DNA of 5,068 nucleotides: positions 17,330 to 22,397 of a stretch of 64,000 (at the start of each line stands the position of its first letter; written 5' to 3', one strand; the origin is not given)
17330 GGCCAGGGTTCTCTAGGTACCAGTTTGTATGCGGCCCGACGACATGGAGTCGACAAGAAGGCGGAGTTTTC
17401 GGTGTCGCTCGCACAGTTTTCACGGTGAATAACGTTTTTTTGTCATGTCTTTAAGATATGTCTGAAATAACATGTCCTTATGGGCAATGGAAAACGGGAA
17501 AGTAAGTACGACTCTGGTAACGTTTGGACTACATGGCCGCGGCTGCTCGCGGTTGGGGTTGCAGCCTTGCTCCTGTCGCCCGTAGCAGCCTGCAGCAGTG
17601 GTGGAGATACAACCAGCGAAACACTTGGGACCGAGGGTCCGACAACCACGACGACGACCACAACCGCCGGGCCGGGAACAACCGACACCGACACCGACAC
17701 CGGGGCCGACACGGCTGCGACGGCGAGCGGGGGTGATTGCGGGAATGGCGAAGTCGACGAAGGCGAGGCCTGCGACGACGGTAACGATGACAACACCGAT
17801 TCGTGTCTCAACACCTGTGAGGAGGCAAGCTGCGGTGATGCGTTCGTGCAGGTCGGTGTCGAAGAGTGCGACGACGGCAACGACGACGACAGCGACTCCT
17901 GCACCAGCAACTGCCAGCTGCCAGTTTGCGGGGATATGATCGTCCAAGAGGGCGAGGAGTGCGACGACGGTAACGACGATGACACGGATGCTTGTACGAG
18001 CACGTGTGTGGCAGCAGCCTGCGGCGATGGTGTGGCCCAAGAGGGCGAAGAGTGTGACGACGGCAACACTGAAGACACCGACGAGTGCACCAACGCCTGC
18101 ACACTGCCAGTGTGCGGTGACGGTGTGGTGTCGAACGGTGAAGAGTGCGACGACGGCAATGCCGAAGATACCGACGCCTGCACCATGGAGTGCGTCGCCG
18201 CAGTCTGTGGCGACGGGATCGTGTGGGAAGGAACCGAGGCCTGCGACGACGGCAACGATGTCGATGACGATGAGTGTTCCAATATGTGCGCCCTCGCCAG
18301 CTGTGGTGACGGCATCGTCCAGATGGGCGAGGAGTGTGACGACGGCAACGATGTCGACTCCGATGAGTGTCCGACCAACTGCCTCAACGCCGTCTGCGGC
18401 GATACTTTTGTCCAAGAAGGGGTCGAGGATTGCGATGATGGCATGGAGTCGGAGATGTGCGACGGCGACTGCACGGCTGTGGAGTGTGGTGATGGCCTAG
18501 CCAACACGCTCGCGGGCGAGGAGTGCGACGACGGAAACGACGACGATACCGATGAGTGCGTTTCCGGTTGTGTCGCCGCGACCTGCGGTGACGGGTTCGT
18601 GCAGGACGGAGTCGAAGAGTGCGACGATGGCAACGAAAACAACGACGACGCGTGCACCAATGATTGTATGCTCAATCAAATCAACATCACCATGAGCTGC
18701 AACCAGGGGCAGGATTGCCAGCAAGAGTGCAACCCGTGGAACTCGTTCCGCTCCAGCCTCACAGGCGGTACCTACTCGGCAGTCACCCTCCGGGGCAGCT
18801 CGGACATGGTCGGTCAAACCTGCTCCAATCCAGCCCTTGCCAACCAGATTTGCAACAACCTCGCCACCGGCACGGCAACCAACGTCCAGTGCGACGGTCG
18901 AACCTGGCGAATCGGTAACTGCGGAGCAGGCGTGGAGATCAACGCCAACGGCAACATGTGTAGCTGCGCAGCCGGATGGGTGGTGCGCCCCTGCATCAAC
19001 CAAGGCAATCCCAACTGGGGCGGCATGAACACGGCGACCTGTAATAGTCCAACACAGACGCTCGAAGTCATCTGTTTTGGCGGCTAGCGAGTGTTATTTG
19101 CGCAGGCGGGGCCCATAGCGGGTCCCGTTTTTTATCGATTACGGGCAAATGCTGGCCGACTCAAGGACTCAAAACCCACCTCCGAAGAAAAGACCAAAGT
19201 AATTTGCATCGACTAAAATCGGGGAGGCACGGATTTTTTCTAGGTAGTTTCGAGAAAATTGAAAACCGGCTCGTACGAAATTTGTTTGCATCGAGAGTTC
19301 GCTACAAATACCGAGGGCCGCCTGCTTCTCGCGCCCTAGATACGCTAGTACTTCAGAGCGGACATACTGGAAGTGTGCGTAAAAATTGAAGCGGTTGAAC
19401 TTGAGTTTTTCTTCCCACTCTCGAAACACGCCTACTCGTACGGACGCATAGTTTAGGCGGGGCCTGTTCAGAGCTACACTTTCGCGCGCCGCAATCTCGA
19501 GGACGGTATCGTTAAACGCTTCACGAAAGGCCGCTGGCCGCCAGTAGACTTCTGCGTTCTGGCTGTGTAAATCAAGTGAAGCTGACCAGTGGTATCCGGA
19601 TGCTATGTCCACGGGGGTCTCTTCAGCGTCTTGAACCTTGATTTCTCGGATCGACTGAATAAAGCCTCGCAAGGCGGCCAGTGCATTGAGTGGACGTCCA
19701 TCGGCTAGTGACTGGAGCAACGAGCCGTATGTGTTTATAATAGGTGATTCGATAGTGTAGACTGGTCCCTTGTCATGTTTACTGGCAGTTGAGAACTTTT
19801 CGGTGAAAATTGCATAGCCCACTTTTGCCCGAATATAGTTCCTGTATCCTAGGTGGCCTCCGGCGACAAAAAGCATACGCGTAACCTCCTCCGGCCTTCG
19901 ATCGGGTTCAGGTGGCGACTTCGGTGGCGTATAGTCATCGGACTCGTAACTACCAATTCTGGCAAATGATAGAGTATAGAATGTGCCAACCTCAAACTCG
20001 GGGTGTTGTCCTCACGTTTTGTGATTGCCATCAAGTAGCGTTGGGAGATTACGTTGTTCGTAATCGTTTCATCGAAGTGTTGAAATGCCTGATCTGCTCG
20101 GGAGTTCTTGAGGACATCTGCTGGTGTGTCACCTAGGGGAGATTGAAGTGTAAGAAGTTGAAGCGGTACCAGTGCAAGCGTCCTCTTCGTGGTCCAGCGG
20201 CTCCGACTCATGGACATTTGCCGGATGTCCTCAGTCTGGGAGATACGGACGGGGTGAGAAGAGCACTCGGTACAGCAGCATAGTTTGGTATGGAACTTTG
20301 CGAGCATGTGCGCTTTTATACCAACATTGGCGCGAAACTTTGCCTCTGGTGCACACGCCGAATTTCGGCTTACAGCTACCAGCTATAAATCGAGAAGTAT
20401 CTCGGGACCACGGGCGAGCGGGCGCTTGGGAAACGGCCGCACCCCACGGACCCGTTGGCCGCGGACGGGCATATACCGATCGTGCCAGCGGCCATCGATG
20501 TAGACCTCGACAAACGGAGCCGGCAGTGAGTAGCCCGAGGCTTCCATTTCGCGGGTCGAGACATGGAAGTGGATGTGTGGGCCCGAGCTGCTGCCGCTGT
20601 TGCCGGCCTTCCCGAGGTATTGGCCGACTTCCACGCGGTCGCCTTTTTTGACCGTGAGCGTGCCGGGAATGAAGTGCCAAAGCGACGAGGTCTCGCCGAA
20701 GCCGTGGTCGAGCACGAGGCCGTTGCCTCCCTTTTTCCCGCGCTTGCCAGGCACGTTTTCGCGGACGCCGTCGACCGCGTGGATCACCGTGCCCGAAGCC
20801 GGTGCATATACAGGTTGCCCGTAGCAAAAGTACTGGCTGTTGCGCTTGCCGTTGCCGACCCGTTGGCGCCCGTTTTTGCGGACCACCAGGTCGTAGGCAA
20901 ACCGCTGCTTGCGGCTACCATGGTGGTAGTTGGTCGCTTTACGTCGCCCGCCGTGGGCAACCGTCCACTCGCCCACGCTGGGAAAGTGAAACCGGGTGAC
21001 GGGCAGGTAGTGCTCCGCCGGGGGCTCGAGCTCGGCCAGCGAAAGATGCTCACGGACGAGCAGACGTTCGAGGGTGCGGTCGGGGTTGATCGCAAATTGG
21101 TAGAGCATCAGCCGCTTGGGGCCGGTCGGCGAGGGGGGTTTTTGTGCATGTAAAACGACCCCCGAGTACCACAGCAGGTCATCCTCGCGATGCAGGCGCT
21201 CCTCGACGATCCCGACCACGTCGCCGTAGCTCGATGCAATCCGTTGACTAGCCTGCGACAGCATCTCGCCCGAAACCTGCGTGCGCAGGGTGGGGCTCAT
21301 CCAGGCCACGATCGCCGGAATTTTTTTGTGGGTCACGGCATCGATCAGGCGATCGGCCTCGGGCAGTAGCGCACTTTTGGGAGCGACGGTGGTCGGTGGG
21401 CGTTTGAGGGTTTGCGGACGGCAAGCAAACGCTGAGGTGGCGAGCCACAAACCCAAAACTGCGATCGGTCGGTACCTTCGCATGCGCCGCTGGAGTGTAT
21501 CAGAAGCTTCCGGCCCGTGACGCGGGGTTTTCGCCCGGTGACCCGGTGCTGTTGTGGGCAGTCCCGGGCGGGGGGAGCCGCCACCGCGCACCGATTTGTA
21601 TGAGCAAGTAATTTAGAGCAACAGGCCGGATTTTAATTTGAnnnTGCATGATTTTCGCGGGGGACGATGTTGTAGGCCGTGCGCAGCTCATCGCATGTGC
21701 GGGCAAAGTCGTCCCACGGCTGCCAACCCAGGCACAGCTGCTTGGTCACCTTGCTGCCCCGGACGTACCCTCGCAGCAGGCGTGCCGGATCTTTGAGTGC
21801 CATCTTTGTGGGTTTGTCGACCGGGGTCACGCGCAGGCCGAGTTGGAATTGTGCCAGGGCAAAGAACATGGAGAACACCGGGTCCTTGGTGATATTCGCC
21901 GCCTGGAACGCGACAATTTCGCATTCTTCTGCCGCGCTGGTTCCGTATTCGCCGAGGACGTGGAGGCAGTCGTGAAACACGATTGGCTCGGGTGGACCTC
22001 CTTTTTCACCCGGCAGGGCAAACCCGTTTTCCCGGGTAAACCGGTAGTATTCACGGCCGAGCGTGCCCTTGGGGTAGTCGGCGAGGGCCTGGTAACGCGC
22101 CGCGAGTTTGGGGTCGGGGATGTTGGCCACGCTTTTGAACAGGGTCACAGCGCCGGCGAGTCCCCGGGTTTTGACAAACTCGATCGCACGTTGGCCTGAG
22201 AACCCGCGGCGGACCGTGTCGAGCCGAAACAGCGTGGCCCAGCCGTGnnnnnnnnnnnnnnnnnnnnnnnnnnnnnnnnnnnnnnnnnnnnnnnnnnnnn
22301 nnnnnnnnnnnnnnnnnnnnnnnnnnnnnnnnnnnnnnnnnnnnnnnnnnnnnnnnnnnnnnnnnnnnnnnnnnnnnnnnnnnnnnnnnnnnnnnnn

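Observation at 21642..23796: TerB-like N-domain fused to a Coq4-like HDxxH-x11-E zinc-motif domain, divergent from an AraC regulator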

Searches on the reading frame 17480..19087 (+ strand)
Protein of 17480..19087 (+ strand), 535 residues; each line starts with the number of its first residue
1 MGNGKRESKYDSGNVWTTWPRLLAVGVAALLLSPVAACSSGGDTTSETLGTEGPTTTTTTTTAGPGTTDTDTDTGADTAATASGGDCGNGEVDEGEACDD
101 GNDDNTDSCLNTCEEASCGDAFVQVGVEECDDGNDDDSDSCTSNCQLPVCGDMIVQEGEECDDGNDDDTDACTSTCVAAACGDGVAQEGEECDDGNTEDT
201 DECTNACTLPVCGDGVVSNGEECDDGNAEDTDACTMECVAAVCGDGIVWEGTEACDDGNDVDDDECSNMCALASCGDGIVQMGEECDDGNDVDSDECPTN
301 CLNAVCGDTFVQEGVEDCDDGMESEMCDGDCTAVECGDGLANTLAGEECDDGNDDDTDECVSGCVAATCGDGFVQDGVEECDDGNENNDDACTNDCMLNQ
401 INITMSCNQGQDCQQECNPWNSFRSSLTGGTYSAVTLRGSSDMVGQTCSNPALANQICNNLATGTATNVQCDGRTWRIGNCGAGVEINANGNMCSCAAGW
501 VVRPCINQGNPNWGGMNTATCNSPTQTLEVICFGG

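Call 42: search_protein_families(library=pfam, proteins=[window:17480-19087:+], max_evalue=0.00001)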
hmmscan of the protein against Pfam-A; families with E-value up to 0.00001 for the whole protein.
window:17480-19087:+ (535 aa): 1 family
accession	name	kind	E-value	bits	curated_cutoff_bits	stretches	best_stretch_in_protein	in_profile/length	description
PF13948.11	DUF4215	-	1.7e-37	127.9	27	1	205-238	15-46/47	Domain of unknown function (DUF4215)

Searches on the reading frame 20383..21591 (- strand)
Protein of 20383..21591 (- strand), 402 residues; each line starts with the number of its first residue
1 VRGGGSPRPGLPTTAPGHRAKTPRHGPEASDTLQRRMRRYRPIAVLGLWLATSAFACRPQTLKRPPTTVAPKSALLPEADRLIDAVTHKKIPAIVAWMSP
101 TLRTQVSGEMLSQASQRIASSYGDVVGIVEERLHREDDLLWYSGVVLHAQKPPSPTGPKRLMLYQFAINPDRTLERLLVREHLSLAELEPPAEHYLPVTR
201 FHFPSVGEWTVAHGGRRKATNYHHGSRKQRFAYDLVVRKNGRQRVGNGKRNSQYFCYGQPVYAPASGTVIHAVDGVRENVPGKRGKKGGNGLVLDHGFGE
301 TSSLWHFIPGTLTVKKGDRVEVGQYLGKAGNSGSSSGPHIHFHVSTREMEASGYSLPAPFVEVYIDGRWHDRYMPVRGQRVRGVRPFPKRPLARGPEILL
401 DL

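Call 3: search_protein_families(library=pfam, proteins=[window:20383-21591:-], max_evalue=1)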
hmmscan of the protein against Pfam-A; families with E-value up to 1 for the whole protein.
window:20383-21591:- (402 aa): 3 families
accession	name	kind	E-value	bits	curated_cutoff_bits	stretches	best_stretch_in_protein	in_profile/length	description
PF01551.29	Peptidase_M23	-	6e-15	55.7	28.7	1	257-347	12-90/96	Peptidase family M23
PF13375.12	RnfC_N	-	0.0003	21.2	25.6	1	309-332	41-64/101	RnfC Barrel sandwich hybrid domain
PF16886.11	ATP-synt_ab_Xtn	-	0.059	13.6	25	1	302-329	7-31/88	ATPsynthase alpha/beta subunit barrel-sandwich domain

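Call 69: search_protein_families(library=padloc, proteins=[window:20383-21591:-], max_evalue=0.01)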
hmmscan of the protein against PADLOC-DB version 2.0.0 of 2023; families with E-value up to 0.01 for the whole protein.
window:20383-21591:- (402 aa): 0 families

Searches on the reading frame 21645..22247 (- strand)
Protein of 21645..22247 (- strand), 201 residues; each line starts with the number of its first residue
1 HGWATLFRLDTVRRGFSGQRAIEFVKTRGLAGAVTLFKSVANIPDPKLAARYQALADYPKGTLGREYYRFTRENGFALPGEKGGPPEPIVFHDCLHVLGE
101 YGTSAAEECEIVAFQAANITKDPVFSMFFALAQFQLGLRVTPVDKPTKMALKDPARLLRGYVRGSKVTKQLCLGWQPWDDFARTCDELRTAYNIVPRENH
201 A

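Call 56: search_protein_representatives(alignment_id=A2)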
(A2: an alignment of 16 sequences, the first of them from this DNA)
Query: 16 sequences, 197 profile positions. Proteins with E-value up to 0.001 (for the whole library): 1284; up to 1e-10: 734; up to 1e-30: 236. The best 150 are listed.
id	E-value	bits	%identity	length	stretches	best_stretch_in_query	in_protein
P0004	3.4e-88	310.5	-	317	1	1-196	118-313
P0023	1.8e-84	298.3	-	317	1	2-196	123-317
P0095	4.1e-77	274.3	-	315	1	2-196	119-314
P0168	4.0e-69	248.2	-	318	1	2-194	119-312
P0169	2.9e-68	245.4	-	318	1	2-196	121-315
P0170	4.0e-68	244.9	-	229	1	2-196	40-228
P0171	7.4e-68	244.1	-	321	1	3-196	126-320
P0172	1.3e-67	243.3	-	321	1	2-195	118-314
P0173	1.4e-67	243.1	-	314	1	1-196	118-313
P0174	2.7e-67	242.2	-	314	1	3-193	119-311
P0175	1.9e-66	239.4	-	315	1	1-196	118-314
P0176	1.0e-65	237.0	-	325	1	1-196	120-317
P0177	6.5e-65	234.5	-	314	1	2-196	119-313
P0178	1.7e-62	226.6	-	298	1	2-196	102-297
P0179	2.2e-62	226.2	-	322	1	31-196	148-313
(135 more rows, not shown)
